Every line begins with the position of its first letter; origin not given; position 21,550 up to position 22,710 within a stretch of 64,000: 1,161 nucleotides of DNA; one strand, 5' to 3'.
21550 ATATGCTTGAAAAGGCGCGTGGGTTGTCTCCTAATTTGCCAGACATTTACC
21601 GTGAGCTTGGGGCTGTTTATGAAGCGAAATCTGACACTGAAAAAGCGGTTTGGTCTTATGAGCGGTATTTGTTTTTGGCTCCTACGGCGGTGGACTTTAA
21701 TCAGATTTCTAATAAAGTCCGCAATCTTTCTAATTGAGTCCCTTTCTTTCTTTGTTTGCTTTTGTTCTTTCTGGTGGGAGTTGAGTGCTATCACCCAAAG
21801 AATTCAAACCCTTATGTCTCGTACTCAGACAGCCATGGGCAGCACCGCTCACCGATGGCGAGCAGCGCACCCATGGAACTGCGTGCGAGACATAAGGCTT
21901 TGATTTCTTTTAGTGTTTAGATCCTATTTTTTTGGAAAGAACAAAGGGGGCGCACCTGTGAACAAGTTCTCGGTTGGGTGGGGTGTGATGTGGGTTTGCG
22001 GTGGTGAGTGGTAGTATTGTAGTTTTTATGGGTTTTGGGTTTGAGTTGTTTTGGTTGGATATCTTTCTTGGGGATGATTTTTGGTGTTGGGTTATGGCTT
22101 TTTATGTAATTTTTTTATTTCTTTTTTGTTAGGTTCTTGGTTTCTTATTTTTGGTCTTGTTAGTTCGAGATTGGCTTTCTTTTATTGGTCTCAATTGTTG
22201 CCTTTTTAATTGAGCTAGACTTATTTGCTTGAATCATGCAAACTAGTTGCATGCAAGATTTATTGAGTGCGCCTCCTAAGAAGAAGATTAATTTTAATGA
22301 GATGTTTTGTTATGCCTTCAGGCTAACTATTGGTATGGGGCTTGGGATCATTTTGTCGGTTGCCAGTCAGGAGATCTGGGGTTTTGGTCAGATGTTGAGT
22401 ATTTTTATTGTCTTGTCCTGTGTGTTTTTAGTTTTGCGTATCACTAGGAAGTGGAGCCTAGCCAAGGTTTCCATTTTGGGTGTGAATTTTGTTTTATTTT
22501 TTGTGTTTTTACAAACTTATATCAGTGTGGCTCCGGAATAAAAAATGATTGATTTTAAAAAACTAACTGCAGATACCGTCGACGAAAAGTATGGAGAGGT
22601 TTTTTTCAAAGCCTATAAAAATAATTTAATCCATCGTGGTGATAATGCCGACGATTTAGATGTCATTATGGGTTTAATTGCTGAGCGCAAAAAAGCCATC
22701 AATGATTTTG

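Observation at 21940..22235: About 300 nt of extreme G+T strand skew, nearly free of C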

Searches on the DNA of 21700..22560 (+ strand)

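Call 7: search_rna_families(source=window, start=21700, end=22560, threshold=evalue, max_evalue=10, show_alignments=2)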
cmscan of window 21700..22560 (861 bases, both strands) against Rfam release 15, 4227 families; matches with E-value up to 10: 4.
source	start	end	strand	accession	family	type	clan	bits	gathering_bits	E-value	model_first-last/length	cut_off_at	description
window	21808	21899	-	RF03872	MIR6426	Gene; miRNA;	-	27.6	96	0.0044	1-84/84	no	MIR6426 microRNA precursor family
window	22205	22236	-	RF01102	PK1-TEV_CVMV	Cis-reg; leader;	-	18.2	40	5.5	1-37/37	no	5'-leader pseudoknot of TEV/CVMV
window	21822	21884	-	RF01035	mir-887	Gene; miRNA;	-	17.8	100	2.8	1-78/78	no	mir-887 microRNA precursor family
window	22334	22369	+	RF02129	GNAS-AS1_3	Gene; lncRNA;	-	11.7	42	8.4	1-38/38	no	GNAS antisense RNA 1 conserved region 3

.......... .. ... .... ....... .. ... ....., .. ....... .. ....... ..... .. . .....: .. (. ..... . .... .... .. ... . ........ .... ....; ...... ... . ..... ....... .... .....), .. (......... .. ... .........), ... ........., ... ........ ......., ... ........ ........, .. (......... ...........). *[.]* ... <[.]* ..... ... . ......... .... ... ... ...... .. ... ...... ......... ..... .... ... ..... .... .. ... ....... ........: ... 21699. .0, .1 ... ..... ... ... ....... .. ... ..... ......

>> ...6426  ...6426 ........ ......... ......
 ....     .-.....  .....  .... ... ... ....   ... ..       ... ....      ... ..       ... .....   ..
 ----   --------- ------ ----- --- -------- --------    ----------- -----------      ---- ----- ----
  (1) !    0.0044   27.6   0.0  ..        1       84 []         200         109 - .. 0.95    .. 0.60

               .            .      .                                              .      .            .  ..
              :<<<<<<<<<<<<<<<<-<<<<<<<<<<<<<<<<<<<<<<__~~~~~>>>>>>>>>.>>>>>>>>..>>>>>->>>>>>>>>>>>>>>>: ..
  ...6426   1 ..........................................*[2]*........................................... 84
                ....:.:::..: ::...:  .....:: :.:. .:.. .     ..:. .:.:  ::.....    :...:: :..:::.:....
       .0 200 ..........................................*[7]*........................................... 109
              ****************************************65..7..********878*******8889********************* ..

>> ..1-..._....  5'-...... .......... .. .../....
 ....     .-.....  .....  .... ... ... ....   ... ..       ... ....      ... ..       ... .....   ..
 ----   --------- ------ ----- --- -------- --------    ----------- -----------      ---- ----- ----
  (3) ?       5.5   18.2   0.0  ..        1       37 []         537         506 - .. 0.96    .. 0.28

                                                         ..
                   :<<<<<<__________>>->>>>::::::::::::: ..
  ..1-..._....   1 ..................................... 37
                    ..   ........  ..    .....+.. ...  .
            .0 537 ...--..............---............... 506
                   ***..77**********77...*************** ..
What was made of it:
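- On Known RNA family (Rfam 15): At a relaxed threshold the only hits are hairpin-shaped chance matches to microRNA models, far below their gathering scores (call 7).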

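Call 72: search_dna_similar(query=window:21739-22214:+, collection=plasmids, mode=distant, max_evalue=0.01, max_rows=10)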
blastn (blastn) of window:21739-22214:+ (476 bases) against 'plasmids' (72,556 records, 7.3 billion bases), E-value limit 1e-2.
No match.

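Call 73: search_dna_similar(query=window:21739-22214:+, collection=phages, mode=distant, max_evalue=0.01, max_rows=10)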
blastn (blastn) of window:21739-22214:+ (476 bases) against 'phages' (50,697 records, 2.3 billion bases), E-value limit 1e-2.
No match.
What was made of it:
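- No match in 72,556 plasmids or 50,697 phage records (calls 72, 73).
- Tried and rejected: No plasmid or phage match (calls 72, 73).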

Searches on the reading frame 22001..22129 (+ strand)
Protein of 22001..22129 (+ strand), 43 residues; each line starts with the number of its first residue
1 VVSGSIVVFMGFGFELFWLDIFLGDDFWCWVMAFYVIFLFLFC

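Call 58: search_protein_families(library=ncbifam, max_evalue=1, proteins=[window:22001-22129:+])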
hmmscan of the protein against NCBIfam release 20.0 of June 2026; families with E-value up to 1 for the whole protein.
window:22001-22129:+ (43 aa): 0 families

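Call 59: search_protein_families(library=pfam, max_evalue=1, proteins=[window:22001-22129:+])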
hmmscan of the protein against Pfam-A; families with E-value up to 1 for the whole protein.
window:22001-22129:+ (43 aa): 0 families

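Call 64: search_protein_representatives(protein=window:22001-22129:+)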
Query: 43 residues. Proteins with E-value up to 0.001 (for the whole library): 0; up to 1e-10: 0; up to 1e-30: 0. The best 0 are listed.
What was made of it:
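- ORF 22001-22129 gives 0 hits at E<=0.001 among 1.84 billion representative proteins (call 64).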

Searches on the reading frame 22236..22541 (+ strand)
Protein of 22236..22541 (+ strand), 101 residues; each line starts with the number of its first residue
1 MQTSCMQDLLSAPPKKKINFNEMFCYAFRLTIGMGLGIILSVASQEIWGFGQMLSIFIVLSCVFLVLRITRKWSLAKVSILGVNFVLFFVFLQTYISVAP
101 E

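Call 11: find_encoding_contigs(protein=window:22236-22541:+, flank=5000, max_places=10)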
Protein window:22236-22541:+ (101 aa): 2 contigs read that carry it; 2 places shown.
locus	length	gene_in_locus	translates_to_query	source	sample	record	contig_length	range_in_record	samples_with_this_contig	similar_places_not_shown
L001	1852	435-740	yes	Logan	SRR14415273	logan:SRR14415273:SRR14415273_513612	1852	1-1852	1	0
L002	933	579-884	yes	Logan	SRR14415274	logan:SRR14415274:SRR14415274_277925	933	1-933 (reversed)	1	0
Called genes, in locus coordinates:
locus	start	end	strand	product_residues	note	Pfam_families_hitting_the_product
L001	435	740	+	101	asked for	-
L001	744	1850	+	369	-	?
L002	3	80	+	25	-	?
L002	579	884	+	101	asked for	-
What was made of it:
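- Gene callers called nothing there in two independent assemblies (call 11). Nothing was called by gene finders (call 11).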

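Call 13: find_homologous_proteins(query=window:22236-22541:+, max_evalue=0.01)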
Query window:22236-22541:+ (101 aa): 1 proteins with E <= 0.01 among 8 candidates.
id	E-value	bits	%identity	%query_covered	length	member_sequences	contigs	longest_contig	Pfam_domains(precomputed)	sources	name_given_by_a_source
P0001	1.5e-58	213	100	100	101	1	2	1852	-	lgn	-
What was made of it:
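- Tried and rejected: The small ORF as a word-index query found only itself (call 13).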

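Call 58: search_protein_families(library=ncbifam, max_evalue=1, proteins=[window:22236-22538:+])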
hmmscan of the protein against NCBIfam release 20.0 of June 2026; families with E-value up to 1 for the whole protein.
window:22236-22538:+ (101 aa): 1 family
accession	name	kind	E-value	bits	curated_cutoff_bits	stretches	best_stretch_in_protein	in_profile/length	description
NF010992.0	PRK14416.1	equivalog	0.0065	16.5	222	1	18-90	87-158/207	membrane protein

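Call 59: search_protein_families(library=pfam, max_evalue=1, proteins=[window:22236-22538:+])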
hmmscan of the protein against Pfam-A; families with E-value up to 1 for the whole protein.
window:22236-22538:+ (101 aa): 2 families
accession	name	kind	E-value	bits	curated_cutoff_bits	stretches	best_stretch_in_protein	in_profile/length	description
PF12576.13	DUF3754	-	0.075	13.4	27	1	6-74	41-110/137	Protein of unknown function (DUF3754)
PF09843.14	DUF2070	-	0.1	11.3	30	1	22-96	75-148/561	Predicted membrane protein (DUF2070)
